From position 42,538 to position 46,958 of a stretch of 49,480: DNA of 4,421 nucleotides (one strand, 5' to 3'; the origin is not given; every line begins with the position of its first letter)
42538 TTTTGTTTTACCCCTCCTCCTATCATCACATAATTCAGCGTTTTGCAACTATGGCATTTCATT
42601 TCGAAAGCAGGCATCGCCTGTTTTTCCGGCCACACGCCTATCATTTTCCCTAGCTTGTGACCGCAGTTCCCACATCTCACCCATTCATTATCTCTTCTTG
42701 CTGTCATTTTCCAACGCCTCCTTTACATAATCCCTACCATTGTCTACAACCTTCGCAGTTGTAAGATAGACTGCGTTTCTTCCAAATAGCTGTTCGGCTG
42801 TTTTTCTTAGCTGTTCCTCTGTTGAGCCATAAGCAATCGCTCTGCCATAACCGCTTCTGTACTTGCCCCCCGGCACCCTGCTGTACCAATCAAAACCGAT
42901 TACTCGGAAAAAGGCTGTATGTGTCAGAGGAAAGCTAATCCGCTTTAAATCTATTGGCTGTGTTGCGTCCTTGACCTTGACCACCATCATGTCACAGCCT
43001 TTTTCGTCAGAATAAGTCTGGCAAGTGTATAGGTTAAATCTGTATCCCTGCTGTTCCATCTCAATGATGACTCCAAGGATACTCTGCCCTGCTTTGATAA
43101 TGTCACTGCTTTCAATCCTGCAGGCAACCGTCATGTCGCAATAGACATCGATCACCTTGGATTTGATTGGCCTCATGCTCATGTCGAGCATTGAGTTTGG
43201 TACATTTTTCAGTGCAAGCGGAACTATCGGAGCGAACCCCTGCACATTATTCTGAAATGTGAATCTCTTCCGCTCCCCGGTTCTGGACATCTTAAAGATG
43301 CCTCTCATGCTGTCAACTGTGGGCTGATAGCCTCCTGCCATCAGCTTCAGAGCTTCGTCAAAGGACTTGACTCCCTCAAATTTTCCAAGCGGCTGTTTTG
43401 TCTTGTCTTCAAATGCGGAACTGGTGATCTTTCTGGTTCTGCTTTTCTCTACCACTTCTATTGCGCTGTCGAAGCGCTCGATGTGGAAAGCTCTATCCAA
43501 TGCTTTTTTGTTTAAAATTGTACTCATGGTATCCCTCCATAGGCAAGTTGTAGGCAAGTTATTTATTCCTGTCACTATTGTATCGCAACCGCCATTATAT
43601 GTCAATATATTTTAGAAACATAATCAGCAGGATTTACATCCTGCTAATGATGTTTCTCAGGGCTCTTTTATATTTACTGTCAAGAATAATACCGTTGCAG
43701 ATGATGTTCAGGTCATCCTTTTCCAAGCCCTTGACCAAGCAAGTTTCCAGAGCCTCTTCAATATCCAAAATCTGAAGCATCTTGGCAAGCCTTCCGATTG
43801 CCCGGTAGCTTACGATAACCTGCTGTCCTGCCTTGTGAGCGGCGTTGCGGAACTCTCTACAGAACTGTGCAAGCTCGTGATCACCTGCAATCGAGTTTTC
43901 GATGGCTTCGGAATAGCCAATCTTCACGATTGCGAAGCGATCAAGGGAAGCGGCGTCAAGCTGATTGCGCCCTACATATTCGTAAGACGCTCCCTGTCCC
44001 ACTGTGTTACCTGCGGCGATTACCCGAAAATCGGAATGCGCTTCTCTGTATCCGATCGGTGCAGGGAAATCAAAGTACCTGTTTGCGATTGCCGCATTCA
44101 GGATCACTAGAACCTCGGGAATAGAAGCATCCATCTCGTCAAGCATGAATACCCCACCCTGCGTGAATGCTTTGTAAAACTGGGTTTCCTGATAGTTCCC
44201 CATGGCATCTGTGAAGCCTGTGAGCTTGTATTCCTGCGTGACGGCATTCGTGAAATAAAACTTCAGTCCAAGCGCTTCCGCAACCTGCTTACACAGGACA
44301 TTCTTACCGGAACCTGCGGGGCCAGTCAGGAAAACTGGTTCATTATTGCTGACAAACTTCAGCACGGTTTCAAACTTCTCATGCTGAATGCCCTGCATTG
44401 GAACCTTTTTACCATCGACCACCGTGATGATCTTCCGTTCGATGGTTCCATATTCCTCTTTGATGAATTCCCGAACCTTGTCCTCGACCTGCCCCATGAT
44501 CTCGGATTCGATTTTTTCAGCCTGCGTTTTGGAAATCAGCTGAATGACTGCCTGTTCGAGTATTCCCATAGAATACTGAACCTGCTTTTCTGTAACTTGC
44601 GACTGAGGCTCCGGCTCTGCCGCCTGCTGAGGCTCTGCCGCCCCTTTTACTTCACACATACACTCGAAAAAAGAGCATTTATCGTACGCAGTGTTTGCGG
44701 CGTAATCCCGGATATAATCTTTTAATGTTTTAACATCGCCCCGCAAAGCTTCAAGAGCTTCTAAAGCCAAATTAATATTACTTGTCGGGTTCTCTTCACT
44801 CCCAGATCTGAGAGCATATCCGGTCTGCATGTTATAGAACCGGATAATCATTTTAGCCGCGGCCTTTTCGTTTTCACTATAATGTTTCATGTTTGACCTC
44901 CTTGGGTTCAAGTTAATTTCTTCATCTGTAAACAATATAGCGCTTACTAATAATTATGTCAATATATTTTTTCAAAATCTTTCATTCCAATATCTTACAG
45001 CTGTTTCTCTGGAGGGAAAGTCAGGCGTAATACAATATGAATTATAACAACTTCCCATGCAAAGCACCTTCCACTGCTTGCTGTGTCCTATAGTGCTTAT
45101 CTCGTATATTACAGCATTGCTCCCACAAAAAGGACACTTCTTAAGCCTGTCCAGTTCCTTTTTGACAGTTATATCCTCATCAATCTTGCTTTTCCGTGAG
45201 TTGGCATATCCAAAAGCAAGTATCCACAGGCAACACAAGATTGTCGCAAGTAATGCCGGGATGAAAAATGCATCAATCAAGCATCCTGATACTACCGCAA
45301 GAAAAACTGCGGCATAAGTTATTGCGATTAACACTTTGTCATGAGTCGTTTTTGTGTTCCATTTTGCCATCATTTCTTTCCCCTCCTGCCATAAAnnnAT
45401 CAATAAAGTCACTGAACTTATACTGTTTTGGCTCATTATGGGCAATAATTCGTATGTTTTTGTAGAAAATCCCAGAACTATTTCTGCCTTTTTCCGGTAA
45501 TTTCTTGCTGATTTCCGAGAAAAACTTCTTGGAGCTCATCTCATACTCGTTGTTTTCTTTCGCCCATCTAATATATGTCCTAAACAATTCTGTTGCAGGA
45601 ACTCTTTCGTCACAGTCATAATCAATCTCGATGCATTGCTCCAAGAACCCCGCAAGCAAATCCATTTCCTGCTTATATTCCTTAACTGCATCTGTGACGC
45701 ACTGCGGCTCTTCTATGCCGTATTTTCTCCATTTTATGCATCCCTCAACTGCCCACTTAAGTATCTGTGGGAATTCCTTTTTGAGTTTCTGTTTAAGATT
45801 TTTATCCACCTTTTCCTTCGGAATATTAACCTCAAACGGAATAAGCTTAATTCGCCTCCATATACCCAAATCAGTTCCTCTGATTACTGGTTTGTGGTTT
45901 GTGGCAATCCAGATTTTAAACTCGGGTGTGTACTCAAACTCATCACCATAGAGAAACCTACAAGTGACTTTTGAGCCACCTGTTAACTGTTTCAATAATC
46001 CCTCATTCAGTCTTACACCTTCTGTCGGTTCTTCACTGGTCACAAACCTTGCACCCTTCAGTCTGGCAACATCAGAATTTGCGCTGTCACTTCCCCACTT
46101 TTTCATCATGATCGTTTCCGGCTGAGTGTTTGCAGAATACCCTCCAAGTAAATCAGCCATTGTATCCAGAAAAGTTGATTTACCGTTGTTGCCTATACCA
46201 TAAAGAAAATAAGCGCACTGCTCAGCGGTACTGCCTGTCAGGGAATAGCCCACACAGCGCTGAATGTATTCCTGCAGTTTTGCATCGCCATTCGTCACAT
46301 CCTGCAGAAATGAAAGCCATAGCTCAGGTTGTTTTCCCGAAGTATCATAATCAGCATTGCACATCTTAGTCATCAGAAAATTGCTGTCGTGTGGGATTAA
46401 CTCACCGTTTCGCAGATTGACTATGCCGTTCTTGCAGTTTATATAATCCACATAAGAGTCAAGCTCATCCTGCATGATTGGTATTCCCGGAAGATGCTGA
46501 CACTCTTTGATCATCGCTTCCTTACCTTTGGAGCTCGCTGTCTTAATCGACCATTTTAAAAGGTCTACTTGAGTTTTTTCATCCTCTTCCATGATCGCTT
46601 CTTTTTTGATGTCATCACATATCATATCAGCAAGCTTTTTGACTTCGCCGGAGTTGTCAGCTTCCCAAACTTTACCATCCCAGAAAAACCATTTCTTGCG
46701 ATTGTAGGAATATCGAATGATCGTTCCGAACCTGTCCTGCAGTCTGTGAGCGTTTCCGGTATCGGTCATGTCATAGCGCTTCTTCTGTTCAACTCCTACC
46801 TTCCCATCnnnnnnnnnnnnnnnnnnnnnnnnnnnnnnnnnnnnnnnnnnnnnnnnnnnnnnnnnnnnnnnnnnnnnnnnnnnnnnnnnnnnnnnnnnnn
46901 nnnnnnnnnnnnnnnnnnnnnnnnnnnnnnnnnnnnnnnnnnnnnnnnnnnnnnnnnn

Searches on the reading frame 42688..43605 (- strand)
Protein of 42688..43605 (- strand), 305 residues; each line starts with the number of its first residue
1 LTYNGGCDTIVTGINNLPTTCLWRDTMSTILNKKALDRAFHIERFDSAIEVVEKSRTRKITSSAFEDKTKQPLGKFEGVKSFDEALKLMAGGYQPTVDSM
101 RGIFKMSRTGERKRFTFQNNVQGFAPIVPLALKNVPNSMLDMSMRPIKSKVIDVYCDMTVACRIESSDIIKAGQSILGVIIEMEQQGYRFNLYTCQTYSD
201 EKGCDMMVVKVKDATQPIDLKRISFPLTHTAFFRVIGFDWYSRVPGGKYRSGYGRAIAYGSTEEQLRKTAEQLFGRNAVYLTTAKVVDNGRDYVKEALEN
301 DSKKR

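Call 14: search_protein_families(library=phrogs, proteins=[window:42688-43605:-], max_evalue=0.0001)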
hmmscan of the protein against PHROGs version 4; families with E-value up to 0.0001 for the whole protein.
window:42688-43605:- (305 aa): 1 family
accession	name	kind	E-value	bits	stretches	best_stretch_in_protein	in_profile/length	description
phrog_1909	-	unknown function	1.9e-31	110.4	1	44-299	18-281/287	-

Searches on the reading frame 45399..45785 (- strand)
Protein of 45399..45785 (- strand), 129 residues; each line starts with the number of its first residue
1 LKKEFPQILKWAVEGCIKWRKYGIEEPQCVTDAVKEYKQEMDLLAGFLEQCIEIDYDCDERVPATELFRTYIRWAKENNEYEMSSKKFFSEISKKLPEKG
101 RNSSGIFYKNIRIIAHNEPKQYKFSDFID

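Call 91: search_solved_structures(query=window:45399-45785:-, max_evalue=10, show_alignments=2)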
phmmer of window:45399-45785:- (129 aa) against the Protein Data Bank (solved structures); distinct sequences matched with E-value up to 10: 4.
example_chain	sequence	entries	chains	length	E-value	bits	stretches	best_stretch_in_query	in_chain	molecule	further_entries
3zx0_A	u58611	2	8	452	1.2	12.6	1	24-73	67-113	ECTONUCLEOSIDE TRIPHOSPHATE DIPHOSPHOHYDROLASE 1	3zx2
3zx3_A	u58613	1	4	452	1.2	12.6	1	24-73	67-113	ECTONUCLEOSIDE TRIPHOSPHATE DIPHOSPHOHYDROLASE 1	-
6xu6_CB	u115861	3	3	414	4.5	10.7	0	69-120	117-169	60S ribosomal protein L3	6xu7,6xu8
4v6w_CB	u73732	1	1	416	4.6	10.7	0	69-120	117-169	60S ribosomal protein L3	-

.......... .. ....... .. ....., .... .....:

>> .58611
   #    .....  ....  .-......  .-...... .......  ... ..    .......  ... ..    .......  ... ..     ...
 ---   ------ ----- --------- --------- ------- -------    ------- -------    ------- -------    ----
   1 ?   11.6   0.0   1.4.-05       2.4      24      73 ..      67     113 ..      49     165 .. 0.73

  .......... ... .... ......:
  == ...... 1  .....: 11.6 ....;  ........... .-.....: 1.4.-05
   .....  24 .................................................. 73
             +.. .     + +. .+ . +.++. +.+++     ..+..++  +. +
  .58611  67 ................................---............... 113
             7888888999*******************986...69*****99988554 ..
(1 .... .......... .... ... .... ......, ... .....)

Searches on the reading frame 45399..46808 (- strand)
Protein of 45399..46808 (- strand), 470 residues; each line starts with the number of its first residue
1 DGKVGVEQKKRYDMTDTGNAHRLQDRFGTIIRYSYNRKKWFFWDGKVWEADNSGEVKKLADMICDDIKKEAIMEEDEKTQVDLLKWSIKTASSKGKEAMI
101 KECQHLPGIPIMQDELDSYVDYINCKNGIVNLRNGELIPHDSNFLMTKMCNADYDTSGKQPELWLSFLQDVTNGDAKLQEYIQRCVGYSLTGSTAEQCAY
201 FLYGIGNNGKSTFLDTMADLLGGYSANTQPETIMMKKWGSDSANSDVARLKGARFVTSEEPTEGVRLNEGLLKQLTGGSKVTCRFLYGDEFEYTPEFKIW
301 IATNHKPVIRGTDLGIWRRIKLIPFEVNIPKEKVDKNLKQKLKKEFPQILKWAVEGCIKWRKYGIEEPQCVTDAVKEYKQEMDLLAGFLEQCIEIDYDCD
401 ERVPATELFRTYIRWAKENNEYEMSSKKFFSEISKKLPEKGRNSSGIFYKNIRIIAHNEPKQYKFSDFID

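Call 68: search_solved_structures(query=window:45399-46808:-, max_evalue=1, show_alignments=1)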
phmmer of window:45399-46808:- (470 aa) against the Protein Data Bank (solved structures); distinct sequences matched with E-value up to 1: 10.
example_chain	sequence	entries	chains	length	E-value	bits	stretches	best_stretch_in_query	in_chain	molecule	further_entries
7ola_A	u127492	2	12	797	1.6e-13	53.6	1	105-441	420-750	DNA primase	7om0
8iqh_A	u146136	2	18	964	1.8e-08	36.9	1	116-336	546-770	Putative primase C962R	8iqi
9ivf_A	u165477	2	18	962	2.2e-08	36.6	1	113-329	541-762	Putative primase C962R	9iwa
8wvz_A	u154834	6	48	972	2.2e-08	36.6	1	113-329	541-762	Putative primase C962R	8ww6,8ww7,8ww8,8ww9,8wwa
2n32_A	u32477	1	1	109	0.51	12.4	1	27-95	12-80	Nisin immunity protein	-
9o5l_A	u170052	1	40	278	0.63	12.1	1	53-98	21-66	STAS domain-containing protein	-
9o4h_A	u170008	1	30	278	0.63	12.1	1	53-98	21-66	RsbR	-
9o3o_A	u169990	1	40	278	0.63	12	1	53-98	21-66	STAS domain-containing protein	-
9o4r_A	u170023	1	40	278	0.63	12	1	53-98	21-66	RsbR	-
9o3z_A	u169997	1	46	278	0.63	12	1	53-98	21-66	RsbR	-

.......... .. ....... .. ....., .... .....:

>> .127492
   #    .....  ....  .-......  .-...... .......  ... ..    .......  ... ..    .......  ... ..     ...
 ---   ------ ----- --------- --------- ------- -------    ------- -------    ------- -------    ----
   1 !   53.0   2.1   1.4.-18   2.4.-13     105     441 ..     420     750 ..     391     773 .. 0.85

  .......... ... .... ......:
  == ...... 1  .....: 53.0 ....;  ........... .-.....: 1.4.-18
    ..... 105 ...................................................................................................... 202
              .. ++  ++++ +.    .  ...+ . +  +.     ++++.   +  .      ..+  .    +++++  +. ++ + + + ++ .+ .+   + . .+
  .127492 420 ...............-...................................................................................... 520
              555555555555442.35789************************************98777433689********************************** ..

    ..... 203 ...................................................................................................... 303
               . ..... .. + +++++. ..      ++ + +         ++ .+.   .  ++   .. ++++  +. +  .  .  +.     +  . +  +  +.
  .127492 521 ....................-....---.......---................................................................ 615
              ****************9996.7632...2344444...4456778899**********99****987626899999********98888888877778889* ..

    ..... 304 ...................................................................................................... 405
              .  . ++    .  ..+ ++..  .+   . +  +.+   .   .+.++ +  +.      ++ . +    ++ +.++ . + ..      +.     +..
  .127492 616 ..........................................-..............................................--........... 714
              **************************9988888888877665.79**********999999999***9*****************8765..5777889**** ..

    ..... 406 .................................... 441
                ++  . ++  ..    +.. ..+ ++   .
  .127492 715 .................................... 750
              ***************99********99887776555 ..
